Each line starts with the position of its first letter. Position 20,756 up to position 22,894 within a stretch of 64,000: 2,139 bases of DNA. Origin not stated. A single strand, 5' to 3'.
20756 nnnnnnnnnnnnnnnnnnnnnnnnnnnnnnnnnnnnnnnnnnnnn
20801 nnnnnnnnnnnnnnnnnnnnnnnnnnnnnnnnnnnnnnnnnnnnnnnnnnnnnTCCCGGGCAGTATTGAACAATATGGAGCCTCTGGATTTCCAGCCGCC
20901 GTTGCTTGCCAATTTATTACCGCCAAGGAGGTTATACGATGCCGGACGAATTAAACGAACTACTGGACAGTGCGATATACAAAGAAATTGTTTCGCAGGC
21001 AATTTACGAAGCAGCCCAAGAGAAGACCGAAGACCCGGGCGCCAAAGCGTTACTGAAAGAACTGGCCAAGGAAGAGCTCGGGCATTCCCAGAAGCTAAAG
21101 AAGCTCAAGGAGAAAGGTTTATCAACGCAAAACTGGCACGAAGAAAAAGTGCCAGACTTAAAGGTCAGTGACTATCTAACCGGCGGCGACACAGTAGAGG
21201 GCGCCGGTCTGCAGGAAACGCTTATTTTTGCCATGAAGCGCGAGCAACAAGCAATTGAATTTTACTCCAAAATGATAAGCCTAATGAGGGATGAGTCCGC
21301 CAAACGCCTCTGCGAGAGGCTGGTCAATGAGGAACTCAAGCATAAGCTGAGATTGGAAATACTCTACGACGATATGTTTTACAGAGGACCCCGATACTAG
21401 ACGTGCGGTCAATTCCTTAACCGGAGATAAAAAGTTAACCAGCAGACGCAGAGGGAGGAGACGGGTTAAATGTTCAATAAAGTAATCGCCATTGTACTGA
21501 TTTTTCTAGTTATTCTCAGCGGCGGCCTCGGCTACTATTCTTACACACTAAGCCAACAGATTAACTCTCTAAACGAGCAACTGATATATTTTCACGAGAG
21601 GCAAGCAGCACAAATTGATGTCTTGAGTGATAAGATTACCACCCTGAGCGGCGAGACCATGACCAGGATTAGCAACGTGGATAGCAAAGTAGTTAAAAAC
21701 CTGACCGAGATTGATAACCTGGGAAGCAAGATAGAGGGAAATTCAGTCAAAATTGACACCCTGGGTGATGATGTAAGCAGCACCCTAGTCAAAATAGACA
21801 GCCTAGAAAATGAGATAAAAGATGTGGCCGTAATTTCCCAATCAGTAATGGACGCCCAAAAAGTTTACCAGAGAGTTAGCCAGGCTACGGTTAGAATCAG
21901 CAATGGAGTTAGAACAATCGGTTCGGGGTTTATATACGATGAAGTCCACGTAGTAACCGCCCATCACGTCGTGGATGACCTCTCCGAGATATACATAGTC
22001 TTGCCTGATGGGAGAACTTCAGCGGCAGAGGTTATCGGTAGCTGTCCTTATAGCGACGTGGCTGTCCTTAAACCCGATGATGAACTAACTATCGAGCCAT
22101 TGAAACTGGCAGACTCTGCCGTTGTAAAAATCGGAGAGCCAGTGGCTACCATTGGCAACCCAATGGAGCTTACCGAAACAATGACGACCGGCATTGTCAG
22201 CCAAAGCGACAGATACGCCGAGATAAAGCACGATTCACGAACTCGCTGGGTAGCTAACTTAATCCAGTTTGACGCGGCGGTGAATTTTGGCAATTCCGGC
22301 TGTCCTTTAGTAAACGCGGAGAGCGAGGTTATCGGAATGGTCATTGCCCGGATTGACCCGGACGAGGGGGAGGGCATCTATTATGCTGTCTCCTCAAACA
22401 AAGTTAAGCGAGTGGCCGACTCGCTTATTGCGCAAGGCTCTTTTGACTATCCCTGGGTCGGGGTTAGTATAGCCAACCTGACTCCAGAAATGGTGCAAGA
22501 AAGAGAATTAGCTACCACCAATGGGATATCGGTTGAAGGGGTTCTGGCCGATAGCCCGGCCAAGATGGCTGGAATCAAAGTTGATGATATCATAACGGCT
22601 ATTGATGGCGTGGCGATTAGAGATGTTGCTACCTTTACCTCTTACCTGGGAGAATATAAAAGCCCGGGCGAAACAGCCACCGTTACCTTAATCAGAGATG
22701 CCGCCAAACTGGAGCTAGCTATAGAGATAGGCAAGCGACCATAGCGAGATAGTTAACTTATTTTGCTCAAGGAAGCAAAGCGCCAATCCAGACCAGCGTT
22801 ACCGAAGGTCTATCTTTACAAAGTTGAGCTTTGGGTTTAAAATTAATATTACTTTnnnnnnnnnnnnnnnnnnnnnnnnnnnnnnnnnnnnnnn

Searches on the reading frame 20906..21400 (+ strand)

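Call 25: search_protein_families(library=pfam, proteins=[window:20906-21400:+], max_evalue=0.000001)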
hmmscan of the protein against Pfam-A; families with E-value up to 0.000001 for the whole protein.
window:20906-21400:+ (164 aa): 1 family
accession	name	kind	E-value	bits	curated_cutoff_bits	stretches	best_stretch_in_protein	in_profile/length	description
PF02915.23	Rubrerythrin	-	3.5e-12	47.3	22.8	1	18-153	1-136/137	Rubrerythrin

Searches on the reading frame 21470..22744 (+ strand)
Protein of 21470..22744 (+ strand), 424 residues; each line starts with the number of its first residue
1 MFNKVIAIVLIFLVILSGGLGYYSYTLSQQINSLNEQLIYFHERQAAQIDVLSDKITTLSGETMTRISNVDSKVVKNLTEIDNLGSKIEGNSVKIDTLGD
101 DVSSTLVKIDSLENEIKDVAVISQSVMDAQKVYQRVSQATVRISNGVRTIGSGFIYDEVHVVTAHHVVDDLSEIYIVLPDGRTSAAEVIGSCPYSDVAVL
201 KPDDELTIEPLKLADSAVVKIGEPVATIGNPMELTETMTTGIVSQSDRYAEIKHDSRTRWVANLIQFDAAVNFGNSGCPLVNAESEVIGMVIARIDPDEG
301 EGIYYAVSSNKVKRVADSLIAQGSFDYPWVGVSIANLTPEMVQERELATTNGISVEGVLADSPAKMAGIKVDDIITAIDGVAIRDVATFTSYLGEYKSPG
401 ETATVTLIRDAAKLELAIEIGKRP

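Call 25: search_protein_families(library=pfam, proteins=[window:21470-22744:+], max_evalue=0.000001)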
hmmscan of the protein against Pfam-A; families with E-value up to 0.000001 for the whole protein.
window:21470-22744:+ (424 aa): 5 families
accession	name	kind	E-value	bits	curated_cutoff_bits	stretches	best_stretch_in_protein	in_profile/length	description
PF13365.12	Trypsin_2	-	1.4e-26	94.4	27.6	1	151-290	1-144/144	Trypsin-like peptidase domain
PF00089.32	Trypsin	-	2.4e-14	54.1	20.6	1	134-308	11-214/220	Trypsin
PF13180.12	PDZ_2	-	4.2e-14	53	27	1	339-419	12-79/80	PDZ domain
PF17820.7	PDZ_6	-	5e-08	33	27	1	355-389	2-36/54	PDZ domain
PF00595.29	PDZ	-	6.9e-07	30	23.2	0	344-387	23-61/81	PDZ domain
